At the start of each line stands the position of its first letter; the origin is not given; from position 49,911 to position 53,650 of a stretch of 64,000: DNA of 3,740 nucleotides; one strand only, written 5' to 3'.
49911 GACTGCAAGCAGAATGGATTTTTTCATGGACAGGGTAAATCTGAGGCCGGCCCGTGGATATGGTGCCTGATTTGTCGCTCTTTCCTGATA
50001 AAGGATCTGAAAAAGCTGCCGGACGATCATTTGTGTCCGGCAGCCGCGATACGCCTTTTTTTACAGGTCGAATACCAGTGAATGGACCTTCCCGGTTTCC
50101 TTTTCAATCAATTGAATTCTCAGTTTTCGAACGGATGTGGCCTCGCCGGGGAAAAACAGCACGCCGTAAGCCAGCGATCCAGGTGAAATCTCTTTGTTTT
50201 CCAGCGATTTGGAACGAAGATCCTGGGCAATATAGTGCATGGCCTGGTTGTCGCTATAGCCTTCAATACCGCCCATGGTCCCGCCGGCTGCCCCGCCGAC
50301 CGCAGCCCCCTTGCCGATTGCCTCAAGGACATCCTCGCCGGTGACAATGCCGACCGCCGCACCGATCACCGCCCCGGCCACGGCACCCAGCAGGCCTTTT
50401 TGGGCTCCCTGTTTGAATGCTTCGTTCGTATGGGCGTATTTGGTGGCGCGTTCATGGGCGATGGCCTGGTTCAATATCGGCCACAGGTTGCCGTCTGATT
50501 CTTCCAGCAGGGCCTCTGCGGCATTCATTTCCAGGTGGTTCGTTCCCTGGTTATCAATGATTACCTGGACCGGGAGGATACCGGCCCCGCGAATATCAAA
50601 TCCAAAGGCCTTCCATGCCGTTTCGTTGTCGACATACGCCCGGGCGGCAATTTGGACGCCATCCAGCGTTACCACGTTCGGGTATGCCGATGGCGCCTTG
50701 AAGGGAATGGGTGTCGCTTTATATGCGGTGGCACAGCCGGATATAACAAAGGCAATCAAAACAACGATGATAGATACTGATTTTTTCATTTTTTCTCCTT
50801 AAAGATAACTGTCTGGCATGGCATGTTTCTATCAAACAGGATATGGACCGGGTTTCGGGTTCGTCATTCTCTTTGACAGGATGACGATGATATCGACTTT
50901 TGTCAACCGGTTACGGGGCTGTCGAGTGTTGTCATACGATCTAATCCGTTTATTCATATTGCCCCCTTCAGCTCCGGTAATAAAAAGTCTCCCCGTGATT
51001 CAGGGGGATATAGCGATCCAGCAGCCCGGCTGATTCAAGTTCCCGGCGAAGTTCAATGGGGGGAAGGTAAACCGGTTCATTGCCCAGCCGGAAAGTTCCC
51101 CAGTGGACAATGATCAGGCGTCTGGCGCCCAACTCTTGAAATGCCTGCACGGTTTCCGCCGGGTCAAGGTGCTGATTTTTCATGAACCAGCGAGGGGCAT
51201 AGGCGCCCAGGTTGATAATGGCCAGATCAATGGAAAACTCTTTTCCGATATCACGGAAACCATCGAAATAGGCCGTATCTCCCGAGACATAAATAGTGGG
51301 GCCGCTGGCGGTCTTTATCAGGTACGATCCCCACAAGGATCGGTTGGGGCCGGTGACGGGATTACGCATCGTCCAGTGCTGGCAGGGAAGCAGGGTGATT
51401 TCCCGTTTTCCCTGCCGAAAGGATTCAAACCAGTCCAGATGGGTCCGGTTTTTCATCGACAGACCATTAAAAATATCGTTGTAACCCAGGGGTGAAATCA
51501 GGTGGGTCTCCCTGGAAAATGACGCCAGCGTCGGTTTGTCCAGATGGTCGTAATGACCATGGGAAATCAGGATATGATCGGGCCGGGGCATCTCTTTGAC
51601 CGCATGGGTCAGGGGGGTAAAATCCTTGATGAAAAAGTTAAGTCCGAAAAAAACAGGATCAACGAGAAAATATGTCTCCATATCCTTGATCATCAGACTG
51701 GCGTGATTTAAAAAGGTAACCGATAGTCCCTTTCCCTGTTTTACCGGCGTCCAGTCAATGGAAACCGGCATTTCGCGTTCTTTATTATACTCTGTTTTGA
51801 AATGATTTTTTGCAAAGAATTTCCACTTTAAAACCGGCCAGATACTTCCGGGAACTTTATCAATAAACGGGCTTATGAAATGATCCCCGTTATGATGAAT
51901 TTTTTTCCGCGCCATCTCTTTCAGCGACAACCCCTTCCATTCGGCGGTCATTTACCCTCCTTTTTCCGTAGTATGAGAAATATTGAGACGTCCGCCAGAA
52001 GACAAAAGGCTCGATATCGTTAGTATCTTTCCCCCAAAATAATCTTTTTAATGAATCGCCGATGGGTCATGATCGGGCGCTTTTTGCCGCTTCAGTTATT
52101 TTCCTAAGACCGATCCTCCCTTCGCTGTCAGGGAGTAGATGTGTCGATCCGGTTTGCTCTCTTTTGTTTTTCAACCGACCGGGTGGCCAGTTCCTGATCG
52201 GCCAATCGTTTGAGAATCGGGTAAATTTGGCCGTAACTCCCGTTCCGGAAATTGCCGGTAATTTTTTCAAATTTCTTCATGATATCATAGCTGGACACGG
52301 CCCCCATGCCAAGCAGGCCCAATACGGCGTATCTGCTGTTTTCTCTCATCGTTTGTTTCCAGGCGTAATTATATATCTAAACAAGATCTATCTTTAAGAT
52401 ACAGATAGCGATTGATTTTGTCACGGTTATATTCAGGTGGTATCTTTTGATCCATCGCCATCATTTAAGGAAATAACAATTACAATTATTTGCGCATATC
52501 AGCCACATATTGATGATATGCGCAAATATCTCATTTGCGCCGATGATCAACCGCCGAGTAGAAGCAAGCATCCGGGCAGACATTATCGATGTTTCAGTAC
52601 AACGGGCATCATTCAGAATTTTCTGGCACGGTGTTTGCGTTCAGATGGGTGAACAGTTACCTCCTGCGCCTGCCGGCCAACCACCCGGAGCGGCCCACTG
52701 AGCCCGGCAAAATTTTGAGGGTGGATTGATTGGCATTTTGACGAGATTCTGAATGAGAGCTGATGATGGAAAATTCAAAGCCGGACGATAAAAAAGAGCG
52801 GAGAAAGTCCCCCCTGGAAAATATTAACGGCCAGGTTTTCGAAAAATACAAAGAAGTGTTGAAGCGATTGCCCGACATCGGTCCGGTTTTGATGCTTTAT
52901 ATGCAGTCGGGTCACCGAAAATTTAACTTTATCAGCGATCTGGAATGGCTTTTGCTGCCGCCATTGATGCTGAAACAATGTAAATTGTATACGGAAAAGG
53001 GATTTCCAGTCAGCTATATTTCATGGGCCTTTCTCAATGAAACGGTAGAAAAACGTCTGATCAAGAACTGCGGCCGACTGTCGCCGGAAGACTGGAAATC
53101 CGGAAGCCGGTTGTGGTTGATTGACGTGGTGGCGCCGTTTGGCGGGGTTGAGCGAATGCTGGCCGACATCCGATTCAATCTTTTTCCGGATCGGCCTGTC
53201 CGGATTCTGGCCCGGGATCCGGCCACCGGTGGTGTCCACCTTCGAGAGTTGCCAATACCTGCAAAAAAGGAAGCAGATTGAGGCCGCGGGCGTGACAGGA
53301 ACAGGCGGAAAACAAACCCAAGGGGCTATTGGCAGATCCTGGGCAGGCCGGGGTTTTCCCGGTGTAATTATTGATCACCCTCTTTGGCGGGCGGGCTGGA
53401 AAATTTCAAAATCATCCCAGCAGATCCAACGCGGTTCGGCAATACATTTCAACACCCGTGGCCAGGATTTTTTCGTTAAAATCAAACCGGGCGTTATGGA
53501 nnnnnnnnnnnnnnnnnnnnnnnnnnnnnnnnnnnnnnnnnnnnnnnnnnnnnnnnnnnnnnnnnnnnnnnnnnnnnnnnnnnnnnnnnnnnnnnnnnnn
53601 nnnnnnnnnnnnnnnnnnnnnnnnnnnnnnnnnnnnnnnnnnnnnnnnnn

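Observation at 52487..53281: Orphan HlyC/RtxC-type lysine acyltransferase under a near-consensus sigma-54 promoter with an upstream palindromic enhancer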

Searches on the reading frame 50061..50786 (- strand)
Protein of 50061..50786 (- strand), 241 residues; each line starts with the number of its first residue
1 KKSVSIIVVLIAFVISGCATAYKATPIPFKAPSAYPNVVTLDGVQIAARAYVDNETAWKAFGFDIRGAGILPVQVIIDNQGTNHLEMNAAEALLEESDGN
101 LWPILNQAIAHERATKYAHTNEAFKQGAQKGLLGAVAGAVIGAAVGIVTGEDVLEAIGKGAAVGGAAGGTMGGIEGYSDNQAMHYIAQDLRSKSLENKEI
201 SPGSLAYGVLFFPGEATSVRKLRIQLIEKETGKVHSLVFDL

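Call 8: search_protein_families(library=pfam, proteins=[window:50061-50786:-], max_evalue=0.001)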
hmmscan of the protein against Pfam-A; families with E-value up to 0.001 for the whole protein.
window:50061-50786:- (241 aa): 2 families
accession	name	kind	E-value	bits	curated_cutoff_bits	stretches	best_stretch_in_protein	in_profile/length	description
PF13441.11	Gly-zipper_YMGG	-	4.9e-06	26.6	28.9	1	128-177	4-44/45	YMGG-like Gly-zipper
PF13488.11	Gly-zipper_Omp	-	0.00014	22.1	25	1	134-177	2-40/46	Glycine zipper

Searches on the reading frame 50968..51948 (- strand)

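Call 8: search_protein_families(library=pfam, proteins=[window:50968-51948:-], max_evalue=0.001)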
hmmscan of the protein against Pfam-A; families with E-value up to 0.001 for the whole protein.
window:50968-51948:- (326 aa): 3 families
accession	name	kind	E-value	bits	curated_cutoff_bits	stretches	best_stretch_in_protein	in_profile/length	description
PF12706.13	Lactamase_B_2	-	4.7e-32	111.7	27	1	93-283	2-200/200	Beta-lactamase superfamily domain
PF13483.12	Lactamase_B_3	-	3.6e-09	37.2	24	1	77-279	2-157/160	Beta-lactamase superfamily domain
PF00753.33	Lactamase_B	-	0.00078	19.9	22.7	1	78-135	2-56/196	Metallo-beta-lactamase superfamily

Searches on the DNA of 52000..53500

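Call 37: search_rna_families(source=window, start=52000, end=53500, threshold=evalue, max_evalue=1)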
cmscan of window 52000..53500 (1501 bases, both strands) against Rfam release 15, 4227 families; matches with E-value up to 1: 0.
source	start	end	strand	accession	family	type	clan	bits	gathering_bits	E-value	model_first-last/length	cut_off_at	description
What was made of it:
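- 52650..52765 (+): Predicted 5' untranslated leader of about 116 nt. The transcription start is inferred from the -12 GC. A GAGAG Shine-Dalgarno sequence lies at 52756-52760. There is no Rfam match (call 37).
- Tried and rejected: No match (call 37).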

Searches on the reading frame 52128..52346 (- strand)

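Call 8: search_protein_families(library=pfam, proteins=[window:52128-52346:-], max_evalue=0.001)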
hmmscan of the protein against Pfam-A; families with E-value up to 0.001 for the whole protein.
window:52128-52346:- (72 aa): 1 family
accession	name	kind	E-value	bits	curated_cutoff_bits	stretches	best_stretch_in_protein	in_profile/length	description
PF03551.20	PadR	-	2.6e-10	40.6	27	1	8-63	1-57/75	Transcriptional regulator PadR-like family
